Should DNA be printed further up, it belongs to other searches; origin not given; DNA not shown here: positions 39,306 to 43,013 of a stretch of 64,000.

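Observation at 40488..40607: Forty-residue Cys-every-fourth-residue ladder (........)x5 inside the giant secreted metzincin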

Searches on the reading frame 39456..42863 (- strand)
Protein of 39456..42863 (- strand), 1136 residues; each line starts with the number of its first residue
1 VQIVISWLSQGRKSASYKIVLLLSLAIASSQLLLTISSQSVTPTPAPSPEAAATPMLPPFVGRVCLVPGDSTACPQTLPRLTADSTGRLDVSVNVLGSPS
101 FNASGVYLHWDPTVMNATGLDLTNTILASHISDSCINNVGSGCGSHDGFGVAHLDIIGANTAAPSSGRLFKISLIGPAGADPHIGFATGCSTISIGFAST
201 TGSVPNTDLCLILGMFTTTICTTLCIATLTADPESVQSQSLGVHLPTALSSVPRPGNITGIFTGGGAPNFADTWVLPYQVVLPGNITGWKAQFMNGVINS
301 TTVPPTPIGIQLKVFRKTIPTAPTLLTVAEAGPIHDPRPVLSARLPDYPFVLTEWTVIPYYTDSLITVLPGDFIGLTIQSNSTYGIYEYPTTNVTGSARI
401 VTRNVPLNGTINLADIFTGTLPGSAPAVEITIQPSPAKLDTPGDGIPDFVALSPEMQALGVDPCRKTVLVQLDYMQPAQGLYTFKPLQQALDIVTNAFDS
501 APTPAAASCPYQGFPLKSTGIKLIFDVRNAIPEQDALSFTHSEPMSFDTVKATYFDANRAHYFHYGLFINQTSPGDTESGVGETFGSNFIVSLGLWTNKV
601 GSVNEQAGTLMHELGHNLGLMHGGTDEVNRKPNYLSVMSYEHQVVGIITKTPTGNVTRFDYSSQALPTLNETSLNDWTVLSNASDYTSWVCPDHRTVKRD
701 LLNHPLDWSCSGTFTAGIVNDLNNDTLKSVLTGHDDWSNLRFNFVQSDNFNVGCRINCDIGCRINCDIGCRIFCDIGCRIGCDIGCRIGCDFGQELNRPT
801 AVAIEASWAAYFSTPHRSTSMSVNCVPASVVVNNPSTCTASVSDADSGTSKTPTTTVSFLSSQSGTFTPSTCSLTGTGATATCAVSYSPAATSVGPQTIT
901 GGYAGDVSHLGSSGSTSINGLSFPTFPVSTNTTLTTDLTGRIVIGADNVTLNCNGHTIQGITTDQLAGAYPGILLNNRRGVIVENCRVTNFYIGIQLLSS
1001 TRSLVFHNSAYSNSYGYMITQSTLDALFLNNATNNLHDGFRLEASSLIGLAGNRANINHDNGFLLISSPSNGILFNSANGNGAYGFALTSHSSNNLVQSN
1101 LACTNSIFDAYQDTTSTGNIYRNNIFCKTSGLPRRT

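Call 5: search_protein_families(library=pfam, proteins=[window:39456-42863:-], max_evalue=1)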
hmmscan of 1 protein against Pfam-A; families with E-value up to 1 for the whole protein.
window:39456-42863:- (1136 aa): 8 families
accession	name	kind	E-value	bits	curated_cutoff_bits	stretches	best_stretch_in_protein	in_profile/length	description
PF13229.12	Beta_helix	-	1.7e-11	44.4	25.9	1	953-1100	13-156/158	Right handed beta helix region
PF05048.19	NosD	-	5.3e-11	42.8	23.6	1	962-1120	30-185/212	Periplasmic copper-binding protein (NosD)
PF16640.11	Big_3_5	-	0.00028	21.8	35.5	1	826-917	4-84/88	Bacterial Ig-like domain (group 3)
PF13688.12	Reprolysin_5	-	0.014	16.1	27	1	580-627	111-162/196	Metallo-peptidase family M12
PF13582.12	Reprolysin_3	-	0.016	16.1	22.4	1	601-622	101-122/123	Metallo-peptidase family M12B Reprolysin-like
PF10462.15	Peptidase_M66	-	0.031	13.7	20.6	1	605-627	191-215/306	Peptidase M66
PF01400.30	Astacin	-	0.21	11.7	22.5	1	604-623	76-95/189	Astacin (Peptidase family M12A)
PF00413.30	Peptidase_M10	-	0.32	11.3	24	1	609-627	111-129/159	Matrixin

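Call 7: search_protein_families(library=ncbifam, proteins=[window:39456-42863:-], max_evalue=1)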
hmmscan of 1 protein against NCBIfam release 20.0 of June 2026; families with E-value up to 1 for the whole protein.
window:39456-42863:- (1136 aa): 3 families
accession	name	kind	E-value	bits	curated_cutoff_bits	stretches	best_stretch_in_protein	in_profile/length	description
NF038115.1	SVAGG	subfamily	0.00021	20.5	150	1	600-689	169-247/407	SVAGG family GlyGly-CTERM protein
TIGR04247.1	NosD_copper_fam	subfamily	0.00052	18.7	300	1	942-1101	50-210/377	nitrous oxide reductase family maturation protein NosD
TIGR03804.1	para_beta_helix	repeat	0.0015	18.2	19.45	1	972-1015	1-44/44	parallel beta-helix repeat protein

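Call 9: find_homologous_proteins(query=window:39456-42863:-)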
Query window:39456-42863:- (1136 aa): 21 proteins with E <= 0.001 among 8000 candidates.
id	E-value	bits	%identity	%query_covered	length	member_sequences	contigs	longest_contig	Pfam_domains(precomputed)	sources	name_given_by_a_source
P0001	0.0e+0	2594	100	100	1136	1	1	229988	PF13229.13,PF05048.20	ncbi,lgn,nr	ncbi:MAG TPA: right-handed parallel beta-helix repeat-containing protein [Candidatus Bathyarchaeia a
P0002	0.0e+0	1554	62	99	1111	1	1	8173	PF13229.13,PF05048.20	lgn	-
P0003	0.0e+0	1520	62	98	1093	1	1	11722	PF13229.13,PF05048.20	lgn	-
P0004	0.0e+0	1454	62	95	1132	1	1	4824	PF13229.13,PF05048.20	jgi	jgi:parallel beta-helix repeat protein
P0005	0.0e+0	1412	61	95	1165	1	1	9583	PF13229.13,PF05048.20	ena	-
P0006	0.0e+0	1117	56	79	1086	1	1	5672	-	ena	-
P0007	0.0e+0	1106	51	99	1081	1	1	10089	PF13229.13,PF05048.20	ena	-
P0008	0.0e+0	1100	52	96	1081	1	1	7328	PF13229.13,PF05048.20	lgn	-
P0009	0.0e+0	1097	52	95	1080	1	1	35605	PF13229.13,PF05048.20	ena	-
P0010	0.0e+0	1070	57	80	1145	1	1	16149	PF00404.25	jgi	jgi:hypothetical protein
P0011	8.9e-284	962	63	58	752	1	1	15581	PF13229.13,PF16640.12,PF05048.20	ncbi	-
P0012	2.3e-273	928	53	66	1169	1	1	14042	PF13229.13,PF05048.20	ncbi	-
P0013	5.6e-269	913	53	76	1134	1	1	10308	PF00404.25,PF16640.12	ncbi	-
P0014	2.9e-260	885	46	95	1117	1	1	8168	PF13229.13,PF05048.20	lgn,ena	-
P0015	6.1e-251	854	45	98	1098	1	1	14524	PF13229.13,PF05048.20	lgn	-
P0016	8.2e-249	847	50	77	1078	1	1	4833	-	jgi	jgi:hypothetical protein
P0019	8.4e-158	545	51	48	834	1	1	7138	PF00404.25,PF13517.13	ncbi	-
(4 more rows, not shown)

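Call 19: find_related_loci(query=A1, collection=genome_contigs, flank=6000)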
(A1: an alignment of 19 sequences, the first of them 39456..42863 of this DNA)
Query A1 (1136 aa) in genome_contigs; peptide patterns used: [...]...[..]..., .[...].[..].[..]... (x = any residue, [..] = any of these).
600 stretches matched a pattern (row limit reached: there are more); 473 encode a relative of the query (tblastn E <= 1e-3); the best 80 are kept; 80 distinct loci.
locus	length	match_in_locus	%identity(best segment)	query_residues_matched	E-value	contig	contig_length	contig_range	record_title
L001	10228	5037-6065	37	438-742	3e-50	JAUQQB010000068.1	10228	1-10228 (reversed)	MAG: Chloroflexota bacterium isolate JZ-3.bins.34.201901 NODE_6347_length_10228_cov_2.333630, whole genome shotgun seque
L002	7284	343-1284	36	439-742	2e-47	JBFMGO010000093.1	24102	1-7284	MAG: bacterium isolate MAG299 MAG299_93, whole genome shotgun sequence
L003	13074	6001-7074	35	437-742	2e-44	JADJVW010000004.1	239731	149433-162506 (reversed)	MAG: Candidatus Caldilinea saccharophila isolate Hjor_MAXAC.079_sub tig00004638-10-2386320, whole genome shotgun sequenc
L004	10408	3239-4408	32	429-743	5e-44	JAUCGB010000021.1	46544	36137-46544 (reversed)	Anaerolineales bacterium HSG24 NODE_29_length_46544, whole genome shotgun sequence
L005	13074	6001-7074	34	437-742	4e-44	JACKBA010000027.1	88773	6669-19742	MAG: Caldilineaceae bacterium isolate HK-STAS-CHLO-9 HK-STAS-CHLO-9_27, whole genome shotgun sequence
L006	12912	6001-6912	36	436-737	4e-44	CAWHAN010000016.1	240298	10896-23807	MAG: uncultured Acidimicrobiia bacterium isolate MFD04212.bin.2.46 genome assembly, contig: contig_7806, whole genome sh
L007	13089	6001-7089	32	439-763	1e-42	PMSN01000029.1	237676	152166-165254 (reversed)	MAG: Spartobacteria bacterium isolate palsa_1379 73.20110700_P1D.9_contig_14, whole genome shotgun sequence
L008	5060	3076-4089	35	440-743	6e-43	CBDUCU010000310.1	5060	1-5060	MAG TPA_asm: uncultured bacterium isolate ERR2431955_concoct_83 genome assembly, contig: ERZ23878311.16021, whole genome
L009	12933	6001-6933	35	427-743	2e-42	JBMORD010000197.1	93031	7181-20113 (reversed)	MAG: Myxococcota bacterium isolate Betzabe_MAG171 MAG171_197, whole genome shotgun sequence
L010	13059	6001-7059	31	420-742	1e-41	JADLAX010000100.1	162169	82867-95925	MAG: Anaerolineae bacterium isolate SJ142 c_000001832576, whole genome shotgun sequence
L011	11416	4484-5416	34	427-743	2e-41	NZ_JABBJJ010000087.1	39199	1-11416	Pyxidicoccus fallax strain DSM 14698 NODE_87_length_39199_cov_44.3558, whole genome shotgun sequence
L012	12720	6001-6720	40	423-676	3e-41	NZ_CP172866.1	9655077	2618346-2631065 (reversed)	Corallococcus coralloides strain KYC2213 chromosome, complete genome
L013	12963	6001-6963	34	444-743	4e-41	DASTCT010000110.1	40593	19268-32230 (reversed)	MAG TPA_asm: Candidatus Angelobacter sp. isolate SMAG_U800 k141_1647502, whole genome shotgun sequence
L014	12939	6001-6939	34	429-748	7e-41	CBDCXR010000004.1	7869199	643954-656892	MAG: Planctomycetota bacterium isolate 4b603351-8a71-4708-9f49-a82285727c68 genome assembly, contig: contig_4, whole gen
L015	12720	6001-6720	40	423-676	6e-41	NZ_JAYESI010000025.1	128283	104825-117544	Corallococcus sp. RDP092CA NODE_25_length_128283_cov_16.939472, whole genome shotgun sequence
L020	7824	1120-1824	39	428-676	6e-40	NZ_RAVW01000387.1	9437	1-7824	Corallococcus exercitus strain AB043A NODE_387_9437_cov_10.0733_ID_17147, whole genome shotgun sequence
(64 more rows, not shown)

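Call 23: find_encoding_contigs(protein=P0002, flank=4000, max_places=2)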
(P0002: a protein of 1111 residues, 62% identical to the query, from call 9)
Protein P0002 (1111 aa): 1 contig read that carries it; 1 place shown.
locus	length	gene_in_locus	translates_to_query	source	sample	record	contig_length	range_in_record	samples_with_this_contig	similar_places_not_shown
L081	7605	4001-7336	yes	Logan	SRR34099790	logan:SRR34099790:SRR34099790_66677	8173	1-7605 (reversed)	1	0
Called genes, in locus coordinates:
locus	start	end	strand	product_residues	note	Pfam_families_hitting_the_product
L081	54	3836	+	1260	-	PF00211:Guanylate_cyc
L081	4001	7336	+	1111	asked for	PF05048:NosD, PF13229:Beta_helix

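Call 24: find_encoding_contigs(protein=P0009, flank=4000, max_places=2)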
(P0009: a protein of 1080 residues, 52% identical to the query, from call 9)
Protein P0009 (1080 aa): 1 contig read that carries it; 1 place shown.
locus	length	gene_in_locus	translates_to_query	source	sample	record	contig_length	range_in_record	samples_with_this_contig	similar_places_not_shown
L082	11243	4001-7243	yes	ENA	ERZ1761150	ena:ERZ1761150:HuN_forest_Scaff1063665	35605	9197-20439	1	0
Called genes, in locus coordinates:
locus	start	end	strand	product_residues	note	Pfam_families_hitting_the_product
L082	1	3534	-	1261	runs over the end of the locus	PF00211:Guanylate_cyc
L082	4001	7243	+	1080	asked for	PF05048:NosD, PF13229:Beta_helix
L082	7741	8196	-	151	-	PF00027:cNMP_binding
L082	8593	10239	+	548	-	PF24152:DUF7405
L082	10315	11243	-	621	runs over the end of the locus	PF00270:DEAD (faint), PF00271:Helicase_C (weak)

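Call 25: find_encoding_contigs(protein=P0016, flank=4000, max_places=2)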
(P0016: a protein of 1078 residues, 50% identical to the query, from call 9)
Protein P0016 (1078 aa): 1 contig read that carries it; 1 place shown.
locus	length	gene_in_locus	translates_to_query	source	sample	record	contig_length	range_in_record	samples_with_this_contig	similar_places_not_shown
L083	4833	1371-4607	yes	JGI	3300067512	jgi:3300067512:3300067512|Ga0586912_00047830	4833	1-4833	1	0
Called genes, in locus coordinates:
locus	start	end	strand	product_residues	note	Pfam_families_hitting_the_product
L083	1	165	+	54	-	?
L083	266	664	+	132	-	PF00027:cNMP_binding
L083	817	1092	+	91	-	-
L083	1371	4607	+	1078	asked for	-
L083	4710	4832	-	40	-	?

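Call 26: find_encoding_contigs(protein=P0007, flank=3000, max_places=1)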
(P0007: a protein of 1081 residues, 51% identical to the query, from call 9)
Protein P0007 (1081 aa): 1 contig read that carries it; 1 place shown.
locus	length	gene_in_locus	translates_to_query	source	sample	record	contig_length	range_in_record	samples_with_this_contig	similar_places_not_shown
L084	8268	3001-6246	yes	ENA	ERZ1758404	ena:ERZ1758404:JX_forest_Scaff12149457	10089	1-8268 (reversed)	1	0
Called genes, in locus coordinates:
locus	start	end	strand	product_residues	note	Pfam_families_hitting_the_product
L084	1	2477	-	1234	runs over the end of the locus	PF00211:Guanylate_cyc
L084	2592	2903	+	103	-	-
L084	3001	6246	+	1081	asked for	PF05048:NosD, PF13229:Beta_helix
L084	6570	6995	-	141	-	-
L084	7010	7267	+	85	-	-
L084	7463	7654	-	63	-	-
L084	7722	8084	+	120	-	-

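Call 27: find_encoding_contigs(protein=P0010, flank=3000, max_places=1)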
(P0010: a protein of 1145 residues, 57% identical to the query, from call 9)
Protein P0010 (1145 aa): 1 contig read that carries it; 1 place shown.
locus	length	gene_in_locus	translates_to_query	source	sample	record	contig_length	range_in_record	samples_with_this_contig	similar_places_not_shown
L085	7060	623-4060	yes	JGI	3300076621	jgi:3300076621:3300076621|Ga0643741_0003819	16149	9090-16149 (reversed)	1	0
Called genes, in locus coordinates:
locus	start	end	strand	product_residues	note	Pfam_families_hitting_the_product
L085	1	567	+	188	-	?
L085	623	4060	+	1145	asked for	PF00404:Dockerin_1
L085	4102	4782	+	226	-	PF00696:AA_kinase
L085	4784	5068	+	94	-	-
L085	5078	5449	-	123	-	PF08713:DNA_alkylation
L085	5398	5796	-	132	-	PF08713:DNA_alkylation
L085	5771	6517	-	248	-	PF00891:Methyltransf_2 (weak), PF05175:MTS, PF06325:PrmA (weak), PF13489:Methyltransf_23, PF13847:Methyltransf_31, PF08241:Methyltransf_11, PF08242:Methyltransf_12, PF13649:Methyltransf_25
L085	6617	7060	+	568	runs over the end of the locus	PF00404:Dockerin_1 (weak)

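Call 28: find_encoding_contigs(protein=P0003, flank=3000, max_places=1)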
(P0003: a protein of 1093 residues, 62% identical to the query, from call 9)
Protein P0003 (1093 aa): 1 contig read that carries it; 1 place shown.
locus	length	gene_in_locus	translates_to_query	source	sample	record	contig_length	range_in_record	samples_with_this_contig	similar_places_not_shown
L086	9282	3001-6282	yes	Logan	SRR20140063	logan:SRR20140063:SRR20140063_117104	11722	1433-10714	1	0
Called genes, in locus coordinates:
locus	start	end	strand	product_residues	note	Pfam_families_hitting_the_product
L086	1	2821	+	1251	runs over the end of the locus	PF00211:Guanylate_cyc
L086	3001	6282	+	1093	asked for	PF05048:NosD, PF13229:Beta_helix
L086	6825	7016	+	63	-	-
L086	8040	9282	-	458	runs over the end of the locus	PF13205:Big_5, PF11999:Ice_binding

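Call 29: find_encoding_contigs(protein=P0005, flank=3000, max_places=1)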
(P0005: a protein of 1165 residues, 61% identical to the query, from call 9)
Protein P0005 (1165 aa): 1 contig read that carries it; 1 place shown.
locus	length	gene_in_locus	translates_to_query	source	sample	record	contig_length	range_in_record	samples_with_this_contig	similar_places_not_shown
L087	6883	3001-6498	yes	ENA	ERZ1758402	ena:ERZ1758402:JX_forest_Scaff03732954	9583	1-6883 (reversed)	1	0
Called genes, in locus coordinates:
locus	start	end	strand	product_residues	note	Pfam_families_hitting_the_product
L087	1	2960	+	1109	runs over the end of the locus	-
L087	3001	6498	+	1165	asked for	PF05048:NosD, PF13229:Beta_helix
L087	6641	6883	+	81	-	?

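Call 31: predict_structure(alignment_id=A1)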
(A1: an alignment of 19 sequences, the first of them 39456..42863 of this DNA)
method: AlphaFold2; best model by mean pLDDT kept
length: 1136 residues; sequences in the alignment: 19
mean_pLDDT: 61.1   pTM: 0.37
mean pLDDT of the five models: 61.1, 58.5, 57.5, 56.5, 55.5
residues with pLDDT >= 90: 203; 70-90: 283; 50-70: 225; < 50: 425
segments of 3 or more residues with pLDDT < 50: 1-62, 76-78, 97-99, 161-164, 187-190, 203-209, 220-225, 233-237, 296-302, 344-350, 435-466, 502-519, 534-564, 570-578, 583-600, 616-816
pLDDT, mean of each block of 10 residues (from residue 1): 25 32 29 24 28 26 64 58 81 65 74 79 73 78 69 75 61 84 55 61 44 61 49 53 72 67 82 89 69 56 70 84 79 77 48 64 67 90 80 84 90 84 86 45 28 29 45 57 63 64 42 37 57 41 31 35 51 46 36 40 59 50 26 22 24 27 24 30 32 37 35 32 27 27 27 27 27 29 31 30 39 51 79 75 72 78 75 82 85 67 67 71 73 90 92 94 66 94 96 95 97 95 96 96 96 95 96 95 93 94 90 90 83 52
secondary structure, 60 per line:
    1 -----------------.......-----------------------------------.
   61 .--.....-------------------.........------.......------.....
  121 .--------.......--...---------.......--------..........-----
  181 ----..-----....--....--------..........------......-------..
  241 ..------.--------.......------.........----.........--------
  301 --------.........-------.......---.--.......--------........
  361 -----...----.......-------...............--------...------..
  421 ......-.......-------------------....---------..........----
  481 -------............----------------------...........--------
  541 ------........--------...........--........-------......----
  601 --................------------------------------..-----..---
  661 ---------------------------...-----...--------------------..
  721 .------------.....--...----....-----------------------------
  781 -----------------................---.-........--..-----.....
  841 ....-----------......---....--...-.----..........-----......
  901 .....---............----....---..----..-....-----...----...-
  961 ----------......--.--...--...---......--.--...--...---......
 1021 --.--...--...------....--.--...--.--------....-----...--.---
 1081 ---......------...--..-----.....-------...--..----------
elements in order (helices of 4 or more, strands of 3 or more residues): H18-24 E64-68 E88-96 E103-109 E116-121 E130-136 E139-141 E151-157 E166-175 E192-195 E198-201 E210-219 E226-231 E239-242 E258-264 E271-279 E284-292 E309-317 E325-331 H338-344 H353-356 E357-360 E366-368 E373-379 E387-401 E410-412 E419-426 E428-434 H454-457 E467-476 H488-499 E522-532 H547-554 E563-573 E576-583 E591-596 H603-618 E688-690 E696-698 E719-721 H734-738 E741-743 H748-751 H798-813 E819-826 E836-844 E856-861 E865-868 E871-873 E880-889 E895-905 E909-920 E925-928 E941-944 E950-952 E957-959 E971-976 E982-984 E987-989 E993-998 E1004-1006 E1009-1011 E1015-1020 E1026-1028 E1031-1033 E1040-1043 E1049-1051 E1063-1066 E1072-1074 E1084-1089 E1096-1098 E1108-1112 E1120-1122
